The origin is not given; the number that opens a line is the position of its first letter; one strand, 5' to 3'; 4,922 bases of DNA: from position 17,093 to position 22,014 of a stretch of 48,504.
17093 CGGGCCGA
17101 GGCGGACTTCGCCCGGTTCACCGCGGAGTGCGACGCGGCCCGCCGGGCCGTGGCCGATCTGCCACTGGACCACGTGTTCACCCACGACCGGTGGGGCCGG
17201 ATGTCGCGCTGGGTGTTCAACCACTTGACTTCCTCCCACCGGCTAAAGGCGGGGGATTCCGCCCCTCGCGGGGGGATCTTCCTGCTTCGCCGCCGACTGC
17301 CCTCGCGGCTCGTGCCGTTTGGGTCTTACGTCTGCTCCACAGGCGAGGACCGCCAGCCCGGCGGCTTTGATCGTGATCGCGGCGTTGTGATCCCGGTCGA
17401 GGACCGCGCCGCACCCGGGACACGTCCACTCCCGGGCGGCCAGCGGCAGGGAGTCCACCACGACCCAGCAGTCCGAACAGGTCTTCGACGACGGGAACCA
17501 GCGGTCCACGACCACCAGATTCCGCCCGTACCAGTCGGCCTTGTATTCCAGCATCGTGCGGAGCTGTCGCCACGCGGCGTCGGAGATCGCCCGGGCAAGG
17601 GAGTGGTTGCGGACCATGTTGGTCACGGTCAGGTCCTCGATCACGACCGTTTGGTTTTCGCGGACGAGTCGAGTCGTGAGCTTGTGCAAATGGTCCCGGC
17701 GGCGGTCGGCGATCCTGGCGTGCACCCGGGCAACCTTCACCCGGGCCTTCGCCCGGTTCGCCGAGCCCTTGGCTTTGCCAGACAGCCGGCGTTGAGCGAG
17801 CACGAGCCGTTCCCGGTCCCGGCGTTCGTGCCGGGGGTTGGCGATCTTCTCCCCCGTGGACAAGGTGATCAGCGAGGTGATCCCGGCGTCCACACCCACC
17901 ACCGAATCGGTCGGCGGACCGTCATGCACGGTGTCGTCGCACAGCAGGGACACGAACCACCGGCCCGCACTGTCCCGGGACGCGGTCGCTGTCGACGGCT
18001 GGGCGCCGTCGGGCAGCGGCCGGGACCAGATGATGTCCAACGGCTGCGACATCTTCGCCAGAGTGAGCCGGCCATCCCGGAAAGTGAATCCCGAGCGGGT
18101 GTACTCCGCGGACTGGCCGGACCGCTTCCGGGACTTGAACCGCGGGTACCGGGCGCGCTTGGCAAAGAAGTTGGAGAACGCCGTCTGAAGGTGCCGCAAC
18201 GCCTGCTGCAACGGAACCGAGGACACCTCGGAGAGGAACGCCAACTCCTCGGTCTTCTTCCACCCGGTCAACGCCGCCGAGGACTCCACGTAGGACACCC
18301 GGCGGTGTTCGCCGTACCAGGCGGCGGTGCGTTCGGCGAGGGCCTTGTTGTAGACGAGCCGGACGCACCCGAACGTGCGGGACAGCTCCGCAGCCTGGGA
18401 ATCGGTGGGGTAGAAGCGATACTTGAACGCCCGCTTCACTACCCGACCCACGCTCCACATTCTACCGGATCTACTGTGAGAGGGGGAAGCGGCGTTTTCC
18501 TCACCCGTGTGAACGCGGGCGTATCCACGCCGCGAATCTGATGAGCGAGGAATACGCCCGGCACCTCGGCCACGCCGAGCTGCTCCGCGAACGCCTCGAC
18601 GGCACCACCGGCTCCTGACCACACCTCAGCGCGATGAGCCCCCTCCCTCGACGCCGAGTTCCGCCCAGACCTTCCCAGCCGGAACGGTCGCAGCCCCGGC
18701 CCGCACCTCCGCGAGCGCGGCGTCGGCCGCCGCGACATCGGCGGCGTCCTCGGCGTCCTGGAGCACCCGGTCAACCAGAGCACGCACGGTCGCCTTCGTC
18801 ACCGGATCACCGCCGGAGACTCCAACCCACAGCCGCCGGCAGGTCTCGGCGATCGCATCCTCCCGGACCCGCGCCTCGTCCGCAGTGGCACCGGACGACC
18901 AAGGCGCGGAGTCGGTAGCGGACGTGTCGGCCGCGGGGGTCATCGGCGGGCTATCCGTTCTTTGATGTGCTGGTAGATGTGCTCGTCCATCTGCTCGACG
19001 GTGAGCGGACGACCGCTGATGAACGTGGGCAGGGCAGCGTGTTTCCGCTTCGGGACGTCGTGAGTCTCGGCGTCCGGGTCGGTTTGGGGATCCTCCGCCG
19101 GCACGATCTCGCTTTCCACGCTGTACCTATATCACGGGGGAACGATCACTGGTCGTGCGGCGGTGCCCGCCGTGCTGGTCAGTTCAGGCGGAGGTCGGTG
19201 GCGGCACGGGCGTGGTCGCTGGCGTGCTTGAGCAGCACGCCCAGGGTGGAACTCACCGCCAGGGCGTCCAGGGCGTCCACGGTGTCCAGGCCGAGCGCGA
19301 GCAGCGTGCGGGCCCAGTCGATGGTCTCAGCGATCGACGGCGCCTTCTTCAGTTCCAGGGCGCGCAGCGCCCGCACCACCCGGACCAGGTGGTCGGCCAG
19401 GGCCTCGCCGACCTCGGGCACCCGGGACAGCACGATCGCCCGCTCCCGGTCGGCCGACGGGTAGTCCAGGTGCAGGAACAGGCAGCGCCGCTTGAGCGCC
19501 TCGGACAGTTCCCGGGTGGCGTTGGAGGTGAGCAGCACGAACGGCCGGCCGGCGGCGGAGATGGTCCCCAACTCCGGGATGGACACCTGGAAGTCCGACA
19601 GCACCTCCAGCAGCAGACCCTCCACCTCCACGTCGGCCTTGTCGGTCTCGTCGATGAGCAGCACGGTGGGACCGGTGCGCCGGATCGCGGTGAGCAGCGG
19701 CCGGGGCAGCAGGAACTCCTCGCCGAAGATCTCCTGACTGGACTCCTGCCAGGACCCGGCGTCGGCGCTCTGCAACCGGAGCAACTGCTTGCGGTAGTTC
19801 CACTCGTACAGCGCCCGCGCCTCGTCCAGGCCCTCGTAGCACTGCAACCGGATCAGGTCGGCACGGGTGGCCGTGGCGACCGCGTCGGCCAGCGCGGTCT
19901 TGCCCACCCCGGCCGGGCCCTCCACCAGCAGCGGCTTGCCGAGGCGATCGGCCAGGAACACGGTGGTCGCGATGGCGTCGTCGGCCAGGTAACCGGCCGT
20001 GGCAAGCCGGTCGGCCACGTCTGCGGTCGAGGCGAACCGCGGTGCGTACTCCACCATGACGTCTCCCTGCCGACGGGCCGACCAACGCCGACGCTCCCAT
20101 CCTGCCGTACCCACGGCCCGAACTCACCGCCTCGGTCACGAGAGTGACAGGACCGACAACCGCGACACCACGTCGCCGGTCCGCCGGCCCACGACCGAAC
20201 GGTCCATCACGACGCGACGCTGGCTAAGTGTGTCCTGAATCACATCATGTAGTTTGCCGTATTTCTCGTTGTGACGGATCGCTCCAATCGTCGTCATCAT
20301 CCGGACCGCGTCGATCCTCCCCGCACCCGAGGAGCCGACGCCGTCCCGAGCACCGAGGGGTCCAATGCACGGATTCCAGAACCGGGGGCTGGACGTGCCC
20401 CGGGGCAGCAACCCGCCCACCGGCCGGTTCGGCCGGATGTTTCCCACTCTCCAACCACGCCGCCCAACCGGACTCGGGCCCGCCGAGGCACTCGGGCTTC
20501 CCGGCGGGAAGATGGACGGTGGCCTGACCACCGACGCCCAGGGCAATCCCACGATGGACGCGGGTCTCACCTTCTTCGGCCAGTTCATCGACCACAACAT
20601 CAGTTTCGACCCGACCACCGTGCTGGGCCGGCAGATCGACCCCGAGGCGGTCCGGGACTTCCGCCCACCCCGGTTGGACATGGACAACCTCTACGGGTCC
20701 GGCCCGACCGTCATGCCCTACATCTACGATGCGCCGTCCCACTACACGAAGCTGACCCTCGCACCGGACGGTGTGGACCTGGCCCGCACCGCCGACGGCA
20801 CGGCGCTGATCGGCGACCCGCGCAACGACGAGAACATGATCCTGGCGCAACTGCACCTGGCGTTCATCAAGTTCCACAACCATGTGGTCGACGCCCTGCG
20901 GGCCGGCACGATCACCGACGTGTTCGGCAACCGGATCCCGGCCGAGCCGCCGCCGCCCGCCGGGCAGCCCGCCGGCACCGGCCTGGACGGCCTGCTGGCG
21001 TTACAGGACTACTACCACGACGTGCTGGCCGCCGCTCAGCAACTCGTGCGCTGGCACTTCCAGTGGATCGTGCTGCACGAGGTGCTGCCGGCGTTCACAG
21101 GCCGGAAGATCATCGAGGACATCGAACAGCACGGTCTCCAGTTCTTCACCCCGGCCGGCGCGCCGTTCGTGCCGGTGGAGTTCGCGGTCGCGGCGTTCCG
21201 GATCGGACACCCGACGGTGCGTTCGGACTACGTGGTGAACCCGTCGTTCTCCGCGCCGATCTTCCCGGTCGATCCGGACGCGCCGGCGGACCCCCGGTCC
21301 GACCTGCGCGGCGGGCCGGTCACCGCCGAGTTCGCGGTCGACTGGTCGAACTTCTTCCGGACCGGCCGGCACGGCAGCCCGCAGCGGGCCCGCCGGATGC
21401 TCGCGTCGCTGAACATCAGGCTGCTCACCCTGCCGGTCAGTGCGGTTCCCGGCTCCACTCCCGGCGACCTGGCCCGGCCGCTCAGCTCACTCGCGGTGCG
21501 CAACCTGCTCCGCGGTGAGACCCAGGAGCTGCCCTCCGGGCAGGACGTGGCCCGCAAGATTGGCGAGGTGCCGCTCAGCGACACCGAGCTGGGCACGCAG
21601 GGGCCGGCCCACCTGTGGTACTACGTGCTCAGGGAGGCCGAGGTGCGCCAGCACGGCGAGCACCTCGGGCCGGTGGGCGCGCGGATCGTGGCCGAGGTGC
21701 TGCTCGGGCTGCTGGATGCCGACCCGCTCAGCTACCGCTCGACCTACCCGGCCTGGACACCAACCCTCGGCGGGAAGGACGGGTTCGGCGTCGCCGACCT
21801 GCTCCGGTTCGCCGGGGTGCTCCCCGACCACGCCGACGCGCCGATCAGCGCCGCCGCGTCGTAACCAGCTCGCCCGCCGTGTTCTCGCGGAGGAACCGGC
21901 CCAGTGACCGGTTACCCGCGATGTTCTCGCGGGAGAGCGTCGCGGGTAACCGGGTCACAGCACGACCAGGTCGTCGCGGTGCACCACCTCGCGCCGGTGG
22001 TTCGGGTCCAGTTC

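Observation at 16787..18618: tnpB-only IS200/IS605-family element precisely splits a DinB/DUF664 gene, so the empty site can be reconstructed to the nucleotide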

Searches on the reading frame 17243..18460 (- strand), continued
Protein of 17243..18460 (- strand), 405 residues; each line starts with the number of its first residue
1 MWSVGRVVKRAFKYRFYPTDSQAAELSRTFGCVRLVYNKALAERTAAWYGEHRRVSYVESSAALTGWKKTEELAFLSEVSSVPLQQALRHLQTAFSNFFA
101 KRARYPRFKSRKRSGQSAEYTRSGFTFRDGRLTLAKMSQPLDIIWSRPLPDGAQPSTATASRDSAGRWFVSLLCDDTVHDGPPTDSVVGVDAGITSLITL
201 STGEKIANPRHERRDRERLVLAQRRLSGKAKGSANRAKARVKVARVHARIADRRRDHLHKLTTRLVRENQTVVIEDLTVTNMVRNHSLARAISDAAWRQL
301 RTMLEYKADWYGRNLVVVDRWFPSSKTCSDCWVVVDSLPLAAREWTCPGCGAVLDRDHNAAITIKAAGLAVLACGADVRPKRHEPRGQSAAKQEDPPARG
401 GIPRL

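Call 57: search_dna_similar(query=window:17246-18460:-, collection=plasmids, mode=protein, max_evalue=1e-60, max_rows=15)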
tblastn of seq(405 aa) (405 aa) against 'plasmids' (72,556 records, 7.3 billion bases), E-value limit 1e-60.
Records with a match: 1264; places in all: 2076; records where one place covers at least 80% of the query: 1255.
Best place of each record, by identity: 60-80% 21; <60% 1243.
By first word of the organism name: Enterococcus 480; Bacillus 278; Escherichia 172; Salmonella 74; Klebsiella 51; Streptomyces 32; Clostridium 21; Citrobacter 11; Rhodococcus 8; Nostoc 8; and 69 more.
By predicted mobility (MOB-suite, as given by PLSDB): non-mobilizable 577; conjugative 498; mobilizable 189.
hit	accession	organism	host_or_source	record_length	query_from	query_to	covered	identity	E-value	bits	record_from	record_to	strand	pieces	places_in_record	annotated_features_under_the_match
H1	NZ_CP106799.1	Streptomyces sp. HUAS 15-9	microorganism,rhizosphere soil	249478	1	405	100%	73.4%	1e-180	564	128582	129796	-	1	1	transposase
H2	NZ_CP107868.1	Streptomyces sp. NBC_00493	-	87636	6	394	96%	75.6%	3e-176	552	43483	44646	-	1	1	RNA-guided endonuclease TnpB family protein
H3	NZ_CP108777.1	Embleya sp. NBC_00896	-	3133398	1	396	98%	70.6%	5e-169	531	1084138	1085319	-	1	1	none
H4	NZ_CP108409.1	Kitasatospora sp. NBC_01300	-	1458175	8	394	96%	72.1%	1e-167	527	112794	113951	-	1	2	record has no annotation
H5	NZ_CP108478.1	Streptomyces mirabilis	-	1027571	3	399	98%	70.1%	2e-161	509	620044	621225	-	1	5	record has no annotation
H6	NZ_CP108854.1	Streptomyces sp. NBC_00841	-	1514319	7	403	98%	69.9%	3e-168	529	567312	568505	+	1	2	record has no annotation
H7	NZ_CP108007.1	Streptomyces sp. NBC_00335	-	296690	8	396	96%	71.4%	3e-170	535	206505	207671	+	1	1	RNA-guided endonuclease TnpB family protein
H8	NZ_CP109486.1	Streptomyces sp. NBC_01445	-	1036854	4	396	97%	70.3%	1e-163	516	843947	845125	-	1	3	record has no annotation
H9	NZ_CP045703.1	Streptomyces finlayi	pure culture,soil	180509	8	396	96%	68.7%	6e-163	514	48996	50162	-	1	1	RNA-guided endonuclease TnpB family protein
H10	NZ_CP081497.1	Streptomyces sp. BHT-5-2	whole organism,plant soil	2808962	8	396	96%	68.7%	2e-162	512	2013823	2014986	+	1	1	none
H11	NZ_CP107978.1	Streptomyces coelicoflavus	-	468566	8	396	96%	68.5%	2e-162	512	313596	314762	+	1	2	RNA-guided endonuclease TnpB family protein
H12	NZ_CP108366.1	Streptomyces sp. NBC_01340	-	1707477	8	394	96%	68.8%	2e-164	518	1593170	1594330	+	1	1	none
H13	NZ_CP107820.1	Streptomyces sp. NBC_00536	-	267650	6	401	98%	67.2%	5e-154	488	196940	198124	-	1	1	RNA-guided endonuclease TnpB family protein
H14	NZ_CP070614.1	Rhodococcus pseudokoreensis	cell culture,rhizosphere of apple ...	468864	1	405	100%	61.1%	2e-147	469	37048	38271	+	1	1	RNA-guided endonuclease TnpB family protein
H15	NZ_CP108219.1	Streptomyces coelicoflavus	-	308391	8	396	96%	61.6%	2e-131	423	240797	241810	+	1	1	transposase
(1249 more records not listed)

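Call 58: get_annotated_region(hit=H2, flank=1500)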
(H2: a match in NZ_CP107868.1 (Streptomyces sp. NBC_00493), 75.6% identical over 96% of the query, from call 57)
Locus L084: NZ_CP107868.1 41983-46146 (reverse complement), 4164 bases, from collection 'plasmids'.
description: Streptomyces sp. NBC_00493 plasmid unnamed1, complete sequence
organism: Streptomyces sp. NBC_00493 (NCBI taxid 2975759)
taxonomy: Bacteria; Actinomycetota; Actinomycetes; Kitasatosporales; Streptomycetaceae; Streptomyces; Streptomyces sp. NBC 00493
host: -; source: -; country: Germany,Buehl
typing (MOB-suite, as given by PLSDB): non-mobilizable
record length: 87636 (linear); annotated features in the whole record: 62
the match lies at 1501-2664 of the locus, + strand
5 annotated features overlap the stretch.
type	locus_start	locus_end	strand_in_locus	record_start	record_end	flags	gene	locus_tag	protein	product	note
CDS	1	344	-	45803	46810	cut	mvk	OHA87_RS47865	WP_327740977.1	mevalonate kinase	GO:0019287 - isopentenyl diphosphate biosynthetic process, mevalonate pathway [Evidence IEA]; GO:0016126 - sterol ...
CDS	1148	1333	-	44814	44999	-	-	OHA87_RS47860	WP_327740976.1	hypothetical protein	-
CDS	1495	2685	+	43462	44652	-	-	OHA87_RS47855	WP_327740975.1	RNA-guided endonuclease TnpB family protein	-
CDS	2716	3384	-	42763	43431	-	-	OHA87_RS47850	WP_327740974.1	hypothetical protein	-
CDS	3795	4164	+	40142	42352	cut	-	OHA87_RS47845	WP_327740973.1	FAD/NAD(P)-binding protein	-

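Call 59: get_annotated_region(hit=H7, flank=1500)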
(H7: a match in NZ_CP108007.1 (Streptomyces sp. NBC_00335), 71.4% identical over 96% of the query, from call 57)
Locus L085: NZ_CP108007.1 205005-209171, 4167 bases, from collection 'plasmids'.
description: Streptomyces sp. NBC_00335 plasmid unnamed1, complete sequence
organism: Streptomyces sp. NBC_00335 (NCBI taxid 2975714)
taxonomy: Bacteria; Actinomycetota; Actinomycetes; Kitasatosporales; Streptomycetaceae; Streptomyces; Streptomyces sp. NBC 00335
host: -; source: -; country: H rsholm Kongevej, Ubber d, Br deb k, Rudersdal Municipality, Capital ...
typing (MOB-suite, as given by PLSDB): non-mobilizable; replicon rep_cluster_1789
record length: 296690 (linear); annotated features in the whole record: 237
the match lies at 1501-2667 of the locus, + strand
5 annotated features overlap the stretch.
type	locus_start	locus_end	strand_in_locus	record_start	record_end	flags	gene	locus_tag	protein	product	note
CDS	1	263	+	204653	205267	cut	rfbC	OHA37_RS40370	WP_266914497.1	dTDP-4-dehydrorhamnose 3,5-epimerase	-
CDS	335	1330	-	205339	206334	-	rfbB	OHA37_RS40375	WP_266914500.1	dTDP-glucose 4,6-dehydratase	GO:0019305 - dTDP-rhamnose biosynthetic process [Evidence IEA]; GO:0009243 - O antigen biosynthetic process [Evidence ...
CDS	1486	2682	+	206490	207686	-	-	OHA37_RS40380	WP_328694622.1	RNA-guided endonuclease TnpB family protein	-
CDS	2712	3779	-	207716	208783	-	-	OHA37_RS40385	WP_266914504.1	glucose-1-phosphate thymidylyltransferase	GO:0000271 - polysaccharide biosynthetic process [Evidence IEA]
CDS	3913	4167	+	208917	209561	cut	-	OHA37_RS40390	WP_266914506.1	dihydrofolate reductase family protein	-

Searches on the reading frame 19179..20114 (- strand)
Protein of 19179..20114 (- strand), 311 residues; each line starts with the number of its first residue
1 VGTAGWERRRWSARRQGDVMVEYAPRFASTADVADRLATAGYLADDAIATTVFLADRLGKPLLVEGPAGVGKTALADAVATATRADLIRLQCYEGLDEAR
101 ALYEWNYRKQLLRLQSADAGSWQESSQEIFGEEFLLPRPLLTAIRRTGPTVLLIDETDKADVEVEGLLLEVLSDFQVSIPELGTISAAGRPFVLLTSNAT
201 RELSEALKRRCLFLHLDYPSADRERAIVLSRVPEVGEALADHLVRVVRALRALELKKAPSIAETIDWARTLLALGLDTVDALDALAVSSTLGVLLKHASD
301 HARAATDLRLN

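Call 49: search_protein_families(library=pfam, proteins=[window:19179-20114:-], max_evalue=0.00001)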
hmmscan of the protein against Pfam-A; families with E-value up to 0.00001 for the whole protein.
window:19179-20114:- (311 aa): 4 families
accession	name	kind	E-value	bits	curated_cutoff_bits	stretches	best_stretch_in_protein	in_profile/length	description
PF00004.35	AAA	-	3.4e-11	44.1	21.2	1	63-211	2-123/131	ATPase family associated with various cellular activities (AAA)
PF07728.20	AAA_5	-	3.5e-11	43.7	22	1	62-211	2-139/139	AAA domain (dynein-related subfamily)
PF13191.12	AAA_16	-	1.1e-08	36.1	32.6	1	60-172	25-156/167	AAA ATPase domain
PF07724.20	AAA_2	-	4.3e-07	30.6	27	1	63-187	7-114/166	AAA domain (Cdc48 subfamily)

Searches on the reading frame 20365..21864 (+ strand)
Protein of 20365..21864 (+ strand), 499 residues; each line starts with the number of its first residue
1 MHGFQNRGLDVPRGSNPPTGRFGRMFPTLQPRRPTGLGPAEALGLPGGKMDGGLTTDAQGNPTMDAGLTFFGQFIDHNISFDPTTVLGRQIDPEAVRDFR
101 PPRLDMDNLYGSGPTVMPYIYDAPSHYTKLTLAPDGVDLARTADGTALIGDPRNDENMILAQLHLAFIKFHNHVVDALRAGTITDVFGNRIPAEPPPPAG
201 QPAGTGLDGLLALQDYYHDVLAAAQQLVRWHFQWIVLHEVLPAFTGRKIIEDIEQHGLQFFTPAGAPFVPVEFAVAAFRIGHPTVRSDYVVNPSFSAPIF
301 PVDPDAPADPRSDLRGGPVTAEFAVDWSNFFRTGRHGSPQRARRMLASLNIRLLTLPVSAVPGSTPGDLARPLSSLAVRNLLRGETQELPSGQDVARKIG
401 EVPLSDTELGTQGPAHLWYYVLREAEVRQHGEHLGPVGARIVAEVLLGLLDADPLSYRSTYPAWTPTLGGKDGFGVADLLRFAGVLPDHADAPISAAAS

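Call 50: search_protein_families(library=pfam, proteins=[window:20365-21864:+], max_evalue=0.00001)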
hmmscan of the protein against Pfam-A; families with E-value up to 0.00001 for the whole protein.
window:20365-21864:+ (499 aa): 1 family
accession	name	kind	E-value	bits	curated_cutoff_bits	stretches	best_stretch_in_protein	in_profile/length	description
PF03098.20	An_peroxidase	-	9.8e-12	44.6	25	1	133-289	203-324/530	Animal haem peroxidase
